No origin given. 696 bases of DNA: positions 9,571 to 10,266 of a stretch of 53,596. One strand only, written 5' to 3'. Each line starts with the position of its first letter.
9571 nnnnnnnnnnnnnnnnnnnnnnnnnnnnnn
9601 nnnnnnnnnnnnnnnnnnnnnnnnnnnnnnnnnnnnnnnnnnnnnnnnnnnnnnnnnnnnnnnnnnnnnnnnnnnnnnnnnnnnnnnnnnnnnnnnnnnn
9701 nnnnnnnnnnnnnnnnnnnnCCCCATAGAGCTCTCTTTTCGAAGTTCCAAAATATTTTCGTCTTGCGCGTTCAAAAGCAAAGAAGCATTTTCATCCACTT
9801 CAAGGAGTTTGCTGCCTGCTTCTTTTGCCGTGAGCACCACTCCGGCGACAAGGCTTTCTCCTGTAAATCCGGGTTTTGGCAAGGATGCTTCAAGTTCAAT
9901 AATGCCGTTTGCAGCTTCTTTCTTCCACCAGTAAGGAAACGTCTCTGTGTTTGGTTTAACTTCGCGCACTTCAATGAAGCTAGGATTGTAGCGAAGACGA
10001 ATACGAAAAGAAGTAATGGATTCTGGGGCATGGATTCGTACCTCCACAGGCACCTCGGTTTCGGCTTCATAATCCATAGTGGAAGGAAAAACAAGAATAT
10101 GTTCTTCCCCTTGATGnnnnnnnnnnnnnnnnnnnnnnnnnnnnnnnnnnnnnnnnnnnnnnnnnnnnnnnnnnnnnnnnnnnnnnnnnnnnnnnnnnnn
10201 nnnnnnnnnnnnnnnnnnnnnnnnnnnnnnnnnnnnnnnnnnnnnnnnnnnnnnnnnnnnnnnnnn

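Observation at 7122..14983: Cellulosome-style cohesin/dockerin surface-display operon in a CPR-like genome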

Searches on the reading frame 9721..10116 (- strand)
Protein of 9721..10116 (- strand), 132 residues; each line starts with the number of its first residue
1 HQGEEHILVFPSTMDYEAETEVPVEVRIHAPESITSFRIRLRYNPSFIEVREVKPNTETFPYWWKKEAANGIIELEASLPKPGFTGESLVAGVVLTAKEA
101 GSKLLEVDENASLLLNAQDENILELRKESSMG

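Call 12: search_protein_families(library=pfam, proteins=[window:9721-10116:-], max_evalue=10)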
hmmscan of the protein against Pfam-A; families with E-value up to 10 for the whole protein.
seq(132 aa): 1 family
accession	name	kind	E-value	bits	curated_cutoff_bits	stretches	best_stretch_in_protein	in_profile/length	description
PF00963.24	Cohesin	-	0.00078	20.1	24.1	1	19-103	13-107/139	Cohesin domain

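Call 49: search_solved_structures(query=A4, max_evalue=1, show_alignments=1)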
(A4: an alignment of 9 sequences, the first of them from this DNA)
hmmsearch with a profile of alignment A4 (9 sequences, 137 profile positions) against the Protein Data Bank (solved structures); distinct sequences matched with E-value up to 1: 30.
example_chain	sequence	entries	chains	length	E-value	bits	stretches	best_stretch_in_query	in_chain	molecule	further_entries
6kgc_A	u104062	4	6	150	1.5e-05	28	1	5-133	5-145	Probably cellulosomal scaffolding protein, secreted cellulose-binding and cohesin domain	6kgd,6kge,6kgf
6kg8_A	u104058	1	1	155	1.5e-05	28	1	5-133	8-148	Probably cellulosomal scaffolding protein, secreted cellulose-binding and cohesin domain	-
1g1k_A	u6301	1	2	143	0.008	19.1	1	7-75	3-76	SCAFFOLDING PROTEIN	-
2xdh_A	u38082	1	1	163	0.0091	19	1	12-100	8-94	COHESIN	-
2vn5_A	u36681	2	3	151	0.0093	18.9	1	7-75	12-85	SCAFFOLDING PROTEIN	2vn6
7urp_A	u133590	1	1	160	0.012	18.6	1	12-106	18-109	Ribonucleases G and E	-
5m2o_A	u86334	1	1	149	0.047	16.7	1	12-66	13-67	Putative cellulosomal scaffoldin protein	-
4k5c_A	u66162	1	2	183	0.047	16.6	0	4-43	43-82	Loop Designed Ankyrin Repeat Protein Nran1_G06_C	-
5aoz_A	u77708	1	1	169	0.063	16.2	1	12-66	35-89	PUTATIVE CELLULOSOMAL SCAFFOLDIN PROTEIN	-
9qwm_B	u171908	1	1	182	0.071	16.1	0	8-38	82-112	Darpin G11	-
6mok_A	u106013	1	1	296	0.085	15.8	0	11-39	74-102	Dimeric DARPin ANR7 (A_distance_r7)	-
4dh2_A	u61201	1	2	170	0.13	15.3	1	14-56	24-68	Cellulosome anchoring protein cohesin region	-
2bm3_A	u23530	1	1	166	0.17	14.8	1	15-103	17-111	SCAFFOLDING DOCKERIN BINDING PROTEIN A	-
3l8q_A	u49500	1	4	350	0.17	14.8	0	16-55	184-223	Cellulosomal scaffoldin adaptor protein B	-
3kcp_B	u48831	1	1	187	0.24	14.4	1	15-103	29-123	Cellulosome anchoring protein, cohesin region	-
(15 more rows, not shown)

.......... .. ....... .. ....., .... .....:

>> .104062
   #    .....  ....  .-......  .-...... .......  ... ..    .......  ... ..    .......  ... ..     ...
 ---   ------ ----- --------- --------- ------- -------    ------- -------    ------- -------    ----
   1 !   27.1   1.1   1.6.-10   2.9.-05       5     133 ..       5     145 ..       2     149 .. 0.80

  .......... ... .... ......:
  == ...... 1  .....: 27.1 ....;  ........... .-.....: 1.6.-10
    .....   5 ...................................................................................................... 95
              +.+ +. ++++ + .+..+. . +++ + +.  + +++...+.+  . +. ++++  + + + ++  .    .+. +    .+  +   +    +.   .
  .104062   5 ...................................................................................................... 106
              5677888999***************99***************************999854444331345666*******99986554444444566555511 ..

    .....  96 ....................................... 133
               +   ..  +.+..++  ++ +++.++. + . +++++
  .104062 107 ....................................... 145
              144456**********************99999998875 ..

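Call 50: find_homologous_proteins(query=A4, max_evalue=0.001)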
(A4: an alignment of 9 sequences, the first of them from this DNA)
Query A4 (9 sequences) (132 aa, profile of the alignment): 15 proteins with E <= 0.001 among 8000 candidates.
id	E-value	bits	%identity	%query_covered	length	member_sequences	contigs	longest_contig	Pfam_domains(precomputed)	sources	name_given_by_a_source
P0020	3.3e-46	174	100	100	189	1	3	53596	-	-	-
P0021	8.4e-43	163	75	98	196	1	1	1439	PF00963.25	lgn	-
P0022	8.7e-41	157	71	98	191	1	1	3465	-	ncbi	-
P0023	2.4e-38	149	68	98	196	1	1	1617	-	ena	-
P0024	5.1e-38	148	71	98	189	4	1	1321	-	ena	-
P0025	6.8e-38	147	71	95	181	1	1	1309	-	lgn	-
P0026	1.6e-37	146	62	93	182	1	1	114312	-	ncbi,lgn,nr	ncbi:MAG: hypothetical protein HYT49_02805 [Candidatus Wildermuthbacteria bacterium]|nr:hypothetical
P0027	4.5e-37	145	72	98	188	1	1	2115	-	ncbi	-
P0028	1.1e-31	127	24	54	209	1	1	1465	-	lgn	-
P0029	5.8e-30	122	23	86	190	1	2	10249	-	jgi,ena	-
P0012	1.4e-29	120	31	18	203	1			-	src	-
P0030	7.5e-27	112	28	55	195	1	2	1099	-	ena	-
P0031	7.5e-14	70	-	-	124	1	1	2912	-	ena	-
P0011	9.5e-13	66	-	-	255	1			-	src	-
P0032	1.5e-11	62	31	48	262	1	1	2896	-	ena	-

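Call 52: find_encoding_contigs(protein=P0026, flank=10000, max_places=2)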
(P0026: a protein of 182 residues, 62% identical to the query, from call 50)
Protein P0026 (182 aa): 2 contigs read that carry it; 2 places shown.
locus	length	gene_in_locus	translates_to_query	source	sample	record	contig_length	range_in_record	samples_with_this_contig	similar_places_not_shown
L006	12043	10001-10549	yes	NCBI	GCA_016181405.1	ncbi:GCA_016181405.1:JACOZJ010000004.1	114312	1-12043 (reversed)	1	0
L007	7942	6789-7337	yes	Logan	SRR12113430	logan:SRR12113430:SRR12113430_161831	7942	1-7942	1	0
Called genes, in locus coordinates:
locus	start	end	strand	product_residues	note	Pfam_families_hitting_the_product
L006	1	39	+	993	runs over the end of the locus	PF13385:Laminin_G_3, PF25788:Ig_Rha78A_N (faint)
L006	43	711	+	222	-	PF07963:N_methyl (weak)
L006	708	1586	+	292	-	-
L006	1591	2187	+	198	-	PF07963:N_methyl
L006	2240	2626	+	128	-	-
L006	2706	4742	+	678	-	PF22745:Nlig-Ia, PF01653:DNA_ligase_aden, PF03120:OB_DNA_ligase, PF03119:DNA_ligase_ZBD (weak), PF14520:HHH_5 (faint), PF12826:HHH_2, PF00533:BRCT, PF12738:PTCB-BRCT (weak)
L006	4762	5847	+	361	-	PF01098:FTSW_RODA_SPOVE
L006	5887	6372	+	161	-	-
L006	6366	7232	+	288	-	PF02481:DNA_processg_A, PF17782:WHD_DprA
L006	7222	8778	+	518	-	PF13541:ChlI, PF00493:MCM (faint), PF01078:Mg_chelatase, PF00158:Sigma54_activat (faint), PF07728:AAA_5 (faint), PF13335:Mg_chelatase_C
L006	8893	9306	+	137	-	-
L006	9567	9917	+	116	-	PF08378:NERD, PF02021:UPF0102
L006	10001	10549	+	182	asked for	-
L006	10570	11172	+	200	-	PF00963:Cohesin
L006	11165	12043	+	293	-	PF16656:Pur_ac_phosph_N (faint), PF25077:DUF7800 (faint)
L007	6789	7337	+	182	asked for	-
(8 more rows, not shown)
